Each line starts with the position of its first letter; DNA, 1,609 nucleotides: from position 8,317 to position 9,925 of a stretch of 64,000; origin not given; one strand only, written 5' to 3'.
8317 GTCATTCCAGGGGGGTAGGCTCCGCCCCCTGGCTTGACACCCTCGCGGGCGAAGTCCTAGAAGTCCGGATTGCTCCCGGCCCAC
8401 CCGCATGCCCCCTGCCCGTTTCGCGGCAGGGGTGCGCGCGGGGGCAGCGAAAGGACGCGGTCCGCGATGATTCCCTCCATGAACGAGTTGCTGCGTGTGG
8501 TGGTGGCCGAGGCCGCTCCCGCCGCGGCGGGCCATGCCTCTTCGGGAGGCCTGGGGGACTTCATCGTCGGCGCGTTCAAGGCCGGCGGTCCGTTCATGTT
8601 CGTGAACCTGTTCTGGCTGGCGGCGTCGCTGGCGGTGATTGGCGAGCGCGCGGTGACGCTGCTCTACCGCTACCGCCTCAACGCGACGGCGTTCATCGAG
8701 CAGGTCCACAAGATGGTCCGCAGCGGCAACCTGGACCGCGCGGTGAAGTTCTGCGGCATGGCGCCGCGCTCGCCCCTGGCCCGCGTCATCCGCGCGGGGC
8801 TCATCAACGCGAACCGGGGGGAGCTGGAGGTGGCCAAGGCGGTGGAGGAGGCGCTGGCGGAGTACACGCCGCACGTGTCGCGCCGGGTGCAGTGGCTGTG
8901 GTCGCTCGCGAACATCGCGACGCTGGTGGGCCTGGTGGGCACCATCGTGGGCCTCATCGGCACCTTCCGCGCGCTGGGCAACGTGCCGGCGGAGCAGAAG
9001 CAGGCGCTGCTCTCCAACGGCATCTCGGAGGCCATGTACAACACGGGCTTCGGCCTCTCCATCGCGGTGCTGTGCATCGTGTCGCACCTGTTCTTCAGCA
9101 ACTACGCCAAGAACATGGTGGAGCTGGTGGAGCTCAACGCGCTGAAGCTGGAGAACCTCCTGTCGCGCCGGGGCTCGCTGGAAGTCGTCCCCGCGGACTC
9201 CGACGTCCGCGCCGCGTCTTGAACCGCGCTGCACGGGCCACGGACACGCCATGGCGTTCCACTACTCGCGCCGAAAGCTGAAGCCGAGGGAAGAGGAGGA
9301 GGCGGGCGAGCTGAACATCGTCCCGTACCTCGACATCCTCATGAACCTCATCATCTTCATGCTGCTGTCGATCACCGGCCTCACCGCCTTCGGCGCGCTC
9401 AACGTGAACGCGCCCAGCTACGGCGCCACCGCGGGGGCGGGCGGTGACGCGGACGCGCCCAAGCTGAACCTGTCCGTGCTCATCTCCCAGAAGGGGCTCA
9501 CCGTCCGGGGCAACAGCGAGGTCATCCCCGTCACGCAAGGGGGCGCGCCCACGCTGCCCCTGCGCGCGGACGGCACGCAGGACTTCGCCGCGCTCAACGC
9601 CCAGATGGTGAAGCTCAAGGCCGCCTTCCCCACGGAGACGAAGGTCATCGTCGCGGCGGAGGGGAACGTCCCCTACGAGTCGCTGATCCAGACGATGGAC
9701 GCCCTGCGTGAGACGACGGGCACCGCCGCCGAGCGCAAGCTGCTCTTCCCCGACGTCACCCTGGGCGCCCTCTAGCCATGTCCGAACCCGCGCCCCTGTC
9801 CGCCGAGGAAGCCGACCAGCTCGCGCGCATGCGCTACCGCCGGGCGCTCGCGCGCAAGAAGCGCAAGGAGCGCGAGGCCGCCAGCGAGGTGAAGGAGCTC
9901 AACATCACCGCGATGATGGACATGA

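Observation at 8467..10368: A MotA/TolQ/ExbB protein plus two tandem ExbD/TolR proteins, with no tonB or tolA nearby. This could be an AglRQS-type motor or an ExbB-ExbD1-ExbD2 energiser.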

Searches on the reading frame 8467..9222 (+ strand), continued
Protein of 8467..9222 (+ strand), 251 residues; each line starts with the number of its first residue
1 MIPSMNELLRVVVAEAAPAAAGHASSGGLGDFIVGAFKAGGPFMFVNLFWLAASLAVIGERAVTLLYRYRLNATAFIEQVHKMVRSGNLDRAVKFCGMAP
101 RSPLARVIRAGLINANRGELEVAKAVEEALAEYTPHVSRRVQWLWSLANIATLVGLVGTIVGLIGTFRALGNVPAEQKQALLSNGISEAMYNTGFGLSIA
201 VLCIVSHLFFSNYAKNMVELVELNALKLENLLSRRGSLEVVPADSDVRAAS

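Call 80: search_solved_structures(query=window:8467-9219:+, max_evalue=0.001, show_alignments=5)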
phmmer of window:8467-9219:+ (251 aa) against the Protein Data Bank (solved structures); distinct sequences matched with E-value up to 0.001: 7.
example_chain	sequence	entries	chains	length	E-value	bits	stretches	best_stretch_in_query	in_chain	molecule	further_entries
8odt_A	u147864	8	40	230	2.7e-05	27.4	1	126-220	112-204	Tol-Pal system protein TolQ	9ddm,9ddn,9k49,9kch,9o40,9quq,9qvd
9kpz_A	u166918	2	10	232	2.8e-05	27.4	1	126-220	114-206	Tol-Pal system protein TolQ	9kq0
7ajq_A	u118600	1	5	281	4.6e-05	26.6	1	123-212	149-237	Biopolymer transport protein ExbB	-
6ye4_A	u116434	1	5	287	4.8e-05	26.6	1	123-212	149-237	Biopolymer transport protein ExbB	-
5sv0_B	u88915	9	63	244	0.00031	23.9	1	127-248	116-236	Biopolymer transport protein ExbB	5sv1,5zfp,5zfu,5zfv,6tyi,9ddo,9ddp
9avi_A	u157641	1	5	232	0.00094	22.4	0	144-218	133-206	Tol-Pal system protein TolQ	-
8vlw_A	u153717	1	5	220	0.001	22.3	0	144-217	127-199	Tol-Pal system protein TolQ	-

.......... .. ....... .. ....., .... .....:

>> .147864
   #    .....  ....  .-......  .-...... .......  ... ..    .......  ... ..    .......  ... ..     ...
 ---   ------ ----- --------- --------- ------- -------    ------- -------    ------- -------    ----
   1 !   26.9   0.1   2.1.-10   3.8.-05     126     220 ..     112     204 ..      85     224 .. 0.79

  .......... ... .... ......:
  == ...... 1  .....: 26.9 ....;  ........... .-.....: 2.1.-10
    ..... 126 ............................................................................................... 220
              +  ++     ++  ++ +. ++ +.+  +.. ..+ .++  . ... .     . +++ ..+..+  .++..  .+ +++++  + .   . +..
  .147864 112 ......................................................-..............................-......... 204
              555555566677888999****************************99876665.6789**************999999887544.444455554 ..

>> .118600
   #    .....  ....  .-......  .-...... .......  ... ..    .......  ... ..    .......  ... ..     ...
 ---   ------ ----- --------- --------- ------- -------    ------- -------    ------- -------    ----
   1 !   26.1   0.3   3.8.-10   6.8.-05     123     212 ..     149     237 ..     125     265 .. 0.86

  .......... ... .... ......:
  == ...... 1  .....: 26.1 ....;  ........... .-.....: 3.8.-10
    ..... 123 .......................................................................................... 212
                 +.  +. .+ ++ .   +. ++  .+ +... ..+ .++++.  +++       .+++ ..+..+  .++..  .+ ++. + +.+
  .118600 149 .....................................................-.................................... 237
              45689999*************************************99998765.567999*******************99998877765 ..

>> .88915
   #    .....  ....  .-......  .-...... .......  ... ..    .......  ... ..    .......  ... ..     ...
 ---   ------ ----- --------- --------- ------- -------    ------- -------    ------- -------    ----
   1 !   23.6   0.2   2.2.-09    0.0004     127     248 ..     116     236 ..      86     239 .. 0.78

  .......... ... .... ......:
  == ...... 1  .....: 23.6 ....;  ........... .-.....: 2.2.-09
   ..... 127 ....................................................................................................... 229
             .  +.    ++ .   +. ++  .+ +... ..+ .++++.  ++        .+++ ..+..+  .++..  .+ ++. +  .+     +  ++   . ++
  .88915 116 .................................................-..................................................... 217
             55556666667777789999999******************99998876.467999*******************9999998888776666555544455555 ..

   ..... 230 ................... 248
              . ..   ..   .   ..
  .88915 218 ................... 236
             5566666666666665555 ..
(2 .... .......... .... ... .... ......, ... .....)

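Call 81: find_encoding_contigs(protein=P0464, flank=10000, max_places=2)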
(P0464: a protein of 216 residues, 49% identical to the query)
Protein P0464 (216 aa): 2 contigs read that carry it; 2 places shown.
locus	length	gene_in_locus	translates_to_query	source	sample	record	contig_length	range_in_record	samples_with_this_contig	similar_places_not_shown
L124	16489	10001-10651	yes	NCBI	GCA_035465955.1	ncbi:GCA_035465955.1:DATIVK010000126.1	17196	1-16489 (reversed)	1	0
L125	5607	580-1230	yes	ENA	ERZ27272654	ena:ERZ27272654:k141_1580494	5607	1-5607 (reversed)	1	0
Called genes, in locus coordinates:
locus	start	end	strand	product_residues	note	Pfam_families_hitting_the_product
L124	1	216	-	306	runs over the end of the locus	PF07238:PilZ (weak)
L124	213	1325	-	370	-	PF00437:T2SSE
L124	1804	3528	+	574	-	PF00072:Response_reg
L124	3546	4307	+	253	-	PF02578:Cu-oxidase_4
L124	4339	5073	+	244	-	-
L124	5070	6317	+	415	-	PF01476:LysM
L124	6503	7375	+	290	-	PF02481:DNA_processg_A, PF17782:WHD_DprA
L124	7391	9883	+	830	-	PF01751:Toprim, PF01131:Topoisom_bac, PF01396:Zn_ribbon_Top1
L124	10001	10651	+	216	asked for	PF01618:MotA_ExbB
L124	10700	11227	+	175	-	PF02472:ExbD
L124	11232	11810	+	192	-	PF02472:ExbD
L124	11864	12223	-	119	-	PF01258:zf-dskA_traR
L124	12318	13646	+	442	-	PF00070:Pyr_redox (weak), PF01134:GIDA, PF01266:DAO (weak), PF07992:Pyr_redox_2 (weak), PF13450:NAD_binding_8 (weak)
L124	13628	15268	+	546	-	-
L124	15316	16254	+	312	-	PF02899:Phage_int_SAM_1, PF00589:Phage_integrase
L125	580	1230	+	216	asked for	PF01618:MotA_ExbB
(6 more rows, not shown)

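Call 82: find_encoding_contigs(protein=P0449, flank=10000, max_places=2)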
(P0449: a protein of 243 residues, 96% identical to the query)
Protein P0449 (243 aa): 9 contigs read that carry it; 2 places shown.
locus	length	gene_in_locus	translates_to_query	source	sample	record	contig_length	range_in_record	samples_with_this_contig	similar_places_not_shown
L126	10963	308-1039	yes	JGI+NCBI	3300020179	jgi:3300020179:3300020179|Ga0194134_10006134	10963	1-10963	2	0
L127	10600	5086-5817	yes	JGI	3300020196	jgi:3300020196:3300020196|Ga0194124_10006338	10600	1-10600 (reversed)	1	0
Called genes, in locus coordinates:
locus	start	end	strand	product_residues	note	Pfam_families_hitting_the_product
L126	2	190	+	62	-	PF01396:Zn_ribbon_Top1 (faint)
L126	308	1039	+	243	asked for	PF01618:MotA_ExbB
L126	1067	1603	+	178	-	PF02472:ExbD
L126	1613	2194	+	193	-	PF02472:ExbD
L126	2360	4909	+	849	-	PF00690:Cation_ATPase_N, PF00122:E1-E2_ATPase, PF00702:Hydrolase, PF13246:Cation_ATPase, PF12710:HAD (weak), PF00689:Cation_ATPase_C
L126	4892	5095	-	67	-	PF01258:zf-dskA_traR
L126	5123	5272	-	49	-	-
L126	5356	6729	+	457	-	PF01134:GIDA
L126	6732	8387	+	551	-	PF07676:PD40 (faint), PF26549:Tricorn_N (weak)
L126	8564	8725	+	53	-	-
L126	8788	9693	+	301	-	PF02899:Phage_int_SAM_1, PF00589:Phage_integrase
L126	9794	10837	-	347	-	-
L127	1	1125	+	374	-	?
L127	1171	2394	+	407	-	PF02481:DNA_processg_A, PF18306:LDcluster4 (faint), PF17782:WHD_DprA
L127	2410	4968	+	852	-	PF01751:Toprim, PF01131:Topoisom_bac, PF01396:Zn_ribbon_Top1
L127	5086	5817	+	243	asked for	PF01618:MotA_ExbB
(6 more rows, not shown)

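Call 83: find_encoding_contigs(protein=P0453, flank=10000, max_places=1)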
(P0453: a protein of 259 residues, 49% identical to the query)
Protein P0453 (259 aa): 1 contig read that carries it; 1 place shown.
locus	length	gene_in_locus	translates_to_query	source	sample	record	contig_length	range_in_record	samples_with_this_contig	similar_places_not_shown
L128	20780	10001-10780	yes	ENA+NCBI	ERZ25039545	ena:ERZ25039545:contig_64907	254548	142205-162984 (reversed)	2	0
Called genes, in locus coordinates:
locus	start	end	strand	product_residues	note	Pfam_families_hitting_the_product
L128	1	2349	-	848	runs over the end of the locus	PF00672:HAMP, PF01590:GAF, PF13185:GAF_2, PF13492:GAF_3, PF00990:GGDEF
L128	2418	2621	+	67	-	PF02578:Cu-oxidase_4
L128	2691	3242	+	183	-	-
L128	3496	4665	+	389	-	PF01476:LysM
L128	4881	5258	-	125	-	PF07238:PilZ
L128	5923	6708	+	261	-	PF02481:DNA_processg_A, PF17782:WHD_DprA (weak)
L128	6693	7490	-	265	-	-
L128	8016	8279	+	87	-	-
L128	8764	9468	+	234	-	PF01396:Zn_ribbon_Top1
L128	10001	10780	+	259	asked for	PF01618:MotA_ExbB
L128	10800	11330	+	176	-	PF02472:ExbD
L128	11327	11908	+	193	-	PF02472:ExbD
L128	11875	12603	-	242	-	PF07690:MFS_1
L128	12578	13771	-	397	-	PF07690:MFS_1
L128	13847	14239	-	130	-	PF01258:zf-dskA_traR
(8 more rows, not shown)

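Call 84: find_encoding_contigs(protein=P0548, flank=10000, max_places=1)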
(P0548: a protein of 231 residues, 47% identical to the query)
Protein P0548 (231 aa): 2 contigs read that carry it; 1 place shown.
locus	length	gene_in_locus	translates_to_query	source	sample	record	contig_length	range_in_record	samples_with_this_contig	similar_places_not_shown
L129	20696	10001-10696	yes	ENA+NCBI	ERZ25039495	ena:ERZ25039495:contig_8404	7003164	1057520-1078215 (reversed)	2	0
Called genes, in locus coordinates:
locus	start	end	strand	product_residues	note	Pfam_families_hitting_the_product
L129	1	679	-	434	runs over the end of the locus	PF13768:VWA_3, PF00092:VWA, PF13519:VWA_2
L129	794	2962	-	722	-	-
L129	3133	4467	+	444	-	PF02086:MethyltransfD12 (faint), PF01555:N6_N4_Mtase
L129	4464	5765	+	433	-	PF01966:HD (faint), PF19276:HD_assoc_2 (faint)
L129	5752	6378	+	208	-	-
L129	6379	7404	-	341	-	-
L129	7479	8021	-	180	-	PF02472:ExbD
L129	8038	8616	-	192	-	PF02472:ExbD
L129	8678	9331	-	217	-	PF01618:MotA_ExbB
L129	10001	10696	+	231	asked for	PF01618:MotA_ExbB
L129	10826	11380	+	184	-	PF02472:ExbD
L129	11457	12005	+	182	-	PF02472:ExbD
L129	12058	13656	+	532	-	-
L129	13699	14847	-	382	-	PF01098:FTSW_RODA_SPOVE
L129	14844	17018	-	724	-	PF03717:PBP_dimer, PF00905:Transpeptidase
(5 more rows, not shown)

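Call 85: find_encoding_contigs(protein=P0515, flank=10000, max_places=1)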
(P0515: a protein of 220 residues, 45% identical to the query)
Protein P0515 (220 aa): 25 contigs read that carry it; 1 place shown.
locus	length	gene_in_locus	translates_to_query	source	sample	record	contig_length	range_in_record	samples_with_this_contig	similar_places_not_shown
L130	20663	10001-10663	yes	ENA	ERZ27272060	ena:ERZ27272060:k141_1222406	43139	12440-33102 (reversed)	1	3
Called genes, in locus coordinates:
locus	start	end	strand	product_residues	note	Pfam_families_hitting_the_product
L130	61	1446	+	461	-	PF10082:BBP2_2 (faint)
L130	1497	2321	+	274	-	PF02563:Poly_export, PF22461:SLBB_2 (weak), PF10531:SLBB, PF22461:SLBB_2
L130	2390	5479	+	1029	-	PF13491:FtsK_4TM, PF17854:FtsK_alpha, PF01580:FtsK_SpoIIIE, PF09397:FtsK_gamma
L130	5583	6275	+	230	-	PF03548:LolA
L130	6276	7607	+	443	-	PF00919:UPF0004, PF04055:Radical_SAM, PF18693:TRAM_2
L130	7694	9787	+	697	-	PF03030:H_PPase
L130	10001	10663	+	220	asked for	PF01618:MotA_ExbB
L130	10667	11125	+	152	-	PF02472:ExbD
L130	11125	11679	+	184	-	PF02472:ExbD (weak)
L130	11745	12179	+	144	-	-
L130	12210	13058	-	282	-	PF02353:CMAS, PF13489:Methyltransf_23, PF08241:Methyltransf_11 (faint), PF13649:Methyltransf_25 (weak)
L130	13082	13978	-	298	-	PF01565:FAD_binding_4, PF02873:MurB_C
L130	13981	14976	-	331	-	PF13145:Rotamase_2, PF13616:Rotamase_3, PF00639:Rotamase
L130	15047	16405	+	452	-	PF02310:B12-binding, PF04055:Radical_SAM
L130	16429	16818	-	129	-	-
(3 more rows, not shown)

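Call 86: find_encoding_contigs(protein=P0195, flank=10000, max_places=2)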
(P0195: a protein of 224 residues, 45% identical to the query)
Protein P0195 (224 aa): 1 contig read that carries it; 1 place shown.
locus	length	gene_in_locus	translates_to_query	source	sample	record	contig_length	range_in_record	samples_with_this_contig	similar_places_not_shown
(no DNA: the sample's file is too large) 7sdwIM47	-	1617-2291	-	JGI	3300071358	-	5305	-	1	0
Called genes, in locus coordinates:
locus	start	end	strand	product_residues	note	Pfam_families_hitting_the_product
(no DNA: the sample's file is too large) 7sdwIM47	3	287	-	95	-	?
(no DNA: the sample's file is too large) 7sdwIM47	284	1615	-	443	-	PF00155:Aminotran_1_2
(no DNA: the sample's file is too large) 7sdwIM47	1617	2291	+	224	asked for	PF01618:MotA_ExbB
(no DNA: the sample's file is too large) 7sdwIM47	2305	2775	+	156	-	-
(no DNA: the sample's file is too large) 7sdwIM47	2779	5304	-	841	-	?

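Call 87: find_encoding_contigs(protein=P0405, flank=10000, max_places=1)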
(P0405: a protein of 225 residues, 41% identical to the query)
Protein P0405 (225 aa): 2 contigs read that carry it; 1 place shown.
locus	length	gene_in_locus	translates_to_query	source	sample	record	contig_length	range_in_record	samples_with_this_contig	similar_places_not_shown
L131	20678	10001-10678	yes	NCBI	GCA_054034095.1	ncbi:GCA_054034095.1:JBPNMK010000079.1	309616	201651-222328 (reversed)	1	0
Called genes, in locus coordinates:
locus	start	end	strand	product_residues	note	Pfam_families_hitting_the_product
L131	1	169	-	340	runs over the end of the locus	-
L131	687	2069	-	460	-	-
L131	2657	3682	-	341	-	PF10023:Aminopep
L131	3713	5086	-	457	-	PF00069:Pkinase, PF07714:PK_Tyr_Ser-Thr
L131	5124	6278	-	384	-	PF01839:FG-GAP (faint), PF13517:FG-GAP_3 (weak)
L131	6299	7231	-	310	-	PF25087:GMPPB_C (faint)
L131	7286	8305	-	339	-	PF00795:CN_hydrolase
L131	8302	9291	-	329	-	-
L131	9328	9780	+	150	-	-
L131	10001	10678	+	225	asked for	PF01618:MotA_ExbB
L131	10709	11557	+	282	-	PF02472:ExbD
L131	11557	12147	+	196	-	PF02472:ExbD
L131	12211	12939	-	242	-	-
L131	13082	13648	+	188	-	-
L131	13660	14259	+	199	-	-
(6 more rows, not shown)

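Call 101: search_protein_families(library=padloc, proteins=[window:8467-9219:+], max_evalue=0.01)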
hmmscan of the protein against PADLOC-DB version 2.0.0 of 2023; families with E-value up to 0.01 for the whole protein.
window:8467-9219:+ (251 aa): 0 families

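Call 104: predict_structure(alignment_id=A2)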
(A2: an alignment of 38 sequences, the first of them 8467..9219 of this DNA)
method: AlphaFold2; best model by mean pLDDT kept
length: 251 residues; sequences in the alignment: 38
mean_pLDDT: 85.5   pTM: 0.72
mean pLDDT of the five models: 85.5, 84.8, 81.6, 81.4, 81.2
residues with pLDDT >= 90: 146; 70-90: 74; 50-70: 17; < 50: 14
segments of 3 or more residues with pLDDT < 50: 18-24, 244-246
pLDDT, mean of each block of 10 residues (from residue 1): 68 61 61 83 91 95 88 92 93 94 92 92 93 86 91 93 91 91 90 92 95 92 91 77 50 49
secondary structure, 60 per line:
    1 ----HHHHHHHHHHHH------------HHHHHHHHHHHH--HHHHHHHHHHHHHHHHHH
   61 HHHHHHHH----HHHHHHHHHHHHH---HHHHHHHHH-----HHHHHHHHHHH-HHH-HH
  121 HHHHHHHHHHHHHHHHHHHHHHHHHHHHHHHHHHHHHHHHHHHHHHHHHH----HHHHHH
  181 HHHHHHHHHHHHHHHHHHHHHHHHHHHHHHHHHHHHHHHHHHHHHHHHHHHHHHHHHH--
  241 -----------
elements in order: H5-16 H29-40 H43-68 H73-85 H89-97 H103-113 H119-170 H175-238

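Call 106: fold_search(model_id=the predicted structure, library=pdb)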
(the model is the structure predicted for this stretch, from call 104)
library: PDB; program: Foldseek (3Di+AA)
matches with E <= 10: 709; with E <= 0.001: 34
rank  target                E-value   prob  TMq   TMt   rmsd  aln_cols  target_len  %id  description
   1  9ddm_E                7.0e-05  1.00  0.62  0.69   3.7       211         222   19  E. coli TolAQR conformation I (released 2025-07-09)
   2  9avi_A                1.2e-04  1.00  0.64  0.73   3.9       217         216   22  TolQ inner membrane protein from Acinetobacter baumannii (released 2025-01-22)
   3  9ddn_E                1.3e-04  1.00  0.64  0.71   4.1       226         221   18  E. coli TolAQR conformation II (released 2025-07-09)
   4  9kpz_D                1.9e-04  1.00  0.65  0.74   4.0       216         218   19  Structure of TolQRA complex at pH 5.4 from E.coli (released 2026-03-04)
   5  5sv0_G                2.2e-04  1.00  0.62  0.67   4.7       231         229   17  Structure of the ExbB/ExbD complex from E. coli at pH 7.0 (released 2016-09-28)
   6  8odt_A                2.9e-04  1.00  0.63  0.68   4.1       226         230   18  Structure of TolQR complex from E.coli (released 2023-11-01)
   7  9ddm_A                3.0e-04  1.00  0.56  0.63   4.8       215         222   19  E. coli TolAQR conformation I (released 2025-07-09)
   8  8vlw_B                3.1e-04  1.00  0.65  0.74   4.3       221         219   21  TolQ-TolR inner membrane protein complex from Acinetobacter baumannii (released 2025-01-15)
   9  5zfp_B                3.1e-04  1.00  0.59  0.67   4.3       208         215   17  Structure of the ExbB/ExbD hexameric complex (released 2018-05-09)
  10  5sv1_A                3.4e-04  1.00  0.62  0.68   4.7       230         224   17  Structure of the ExbB/ExbD complex from E. coli at pH 4.5 (released 2016-09-28)
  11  9ddo_E                3.9e-04  1.00  0.60  0.65   4.2       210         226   17  E. coli TonB-ExbBD TonB bound to ExbB chain C (released 2025-07-09)
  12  5sv0_C                4.1e-04  1.00  0.60  0.67   4.1       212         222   19  Structure of the ExbB/ExbD complex from E. coli at pH 7.0 (released 2016-09-28)
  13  9ddo_B                4.3e-04  1.00  0.60  0.65   4.7       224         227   17  E. coli TonB-ExbBD TonB bound to ExbB chain C (released 2025-07-09)
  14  5sv0_A                4.5e-04  1.00  0.61  0.65   4.5       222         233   17  Structure of the ExbB/ExbD complex from E. coli at pH 7.0 (released 2016-09-28)
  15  5sv0_D                4.5e-04  1.00  0.56  0.64   4.4       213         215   19  Structure of the ExbB/ExbD complex from E. coli at pH 7.0 (released 2016-09-28)
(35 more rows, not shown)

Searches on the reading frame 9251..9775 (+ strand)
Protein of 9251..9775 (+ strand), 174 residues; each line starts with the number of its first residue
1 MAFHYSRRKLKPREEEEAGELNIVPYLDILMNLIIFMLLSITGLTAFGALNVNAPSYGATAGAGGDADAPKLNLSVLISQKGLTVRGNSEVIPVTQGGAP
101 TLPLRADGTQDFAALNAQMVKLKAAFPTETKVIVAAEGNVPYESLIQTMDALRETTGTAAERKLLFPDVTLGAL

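Call 7: search_protein_families(library=pfam, proteins=[window:9251-9775:+], max_evalue=0.01)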
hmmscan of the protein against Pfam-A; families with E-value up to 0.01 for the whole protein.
window:9251-9775:+ (174 aa): 1 family
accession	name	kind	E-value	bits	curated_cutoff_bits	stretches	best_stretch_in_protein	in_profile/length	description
PF02472.21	ExbD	-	2.2e-14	54.1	25.4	1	15-155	2-116/128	Biopolymer transport protein ExbD/TolR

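Call 8: search_protein_families(library=ncbifam, proteins=[window:9251-9775:+], max_evalue=0.01)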
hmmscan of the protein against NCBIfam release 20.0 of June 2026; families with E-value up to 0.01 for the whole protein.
window:9251-9775:+ (174 aa): 5 families
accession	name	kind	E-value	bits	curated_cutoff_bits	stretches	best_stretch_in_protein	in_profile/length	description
TIGR02801.1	tolR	equivalog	4e-10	40.4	127.3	1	20-155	4-119/129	protein TolR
NF008248.0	PRK11024.1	equivalog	1.4e-05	25.2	162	1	15-155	10-130/142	colicin uptake protein TolR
NF008429.0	PRK11267.1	equivalog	1.4e-05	25.1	216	0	14-59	11-54/141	TonB system transport protein ExbD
TIGR02804.1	ExbD_2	equivalog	3.3e-05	24.2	123.45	1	20-59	3-41/121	TonB system transport protein ExbD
TIGR02803.1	ExbD_1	equivalog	8e-05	22.8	152.95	0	128-155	84-111/122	TonB system transport protein ExbD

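Call 44: search_solved_structures(query=window:9251-9772:+, max_evalue=0.01)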
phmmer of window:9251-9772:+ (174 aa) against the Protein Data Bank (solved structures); distinct sequences matched with E-value up to 0.01: 1.
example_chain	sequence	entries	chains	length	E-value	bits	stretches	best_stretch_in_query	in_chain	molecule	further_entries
7ajq_F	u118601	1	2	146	0.003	20.7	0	16-40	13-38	Biopolymer transport protein ExbD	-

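Call 101: search_protein_families(library=padloc, proteins=[window:9251-9772:+], max_evalue=0.01)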
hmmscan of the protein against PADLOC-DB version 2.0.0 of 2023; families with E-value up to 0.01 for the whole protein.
window:9251-9772:+ (174 aa): 0 families
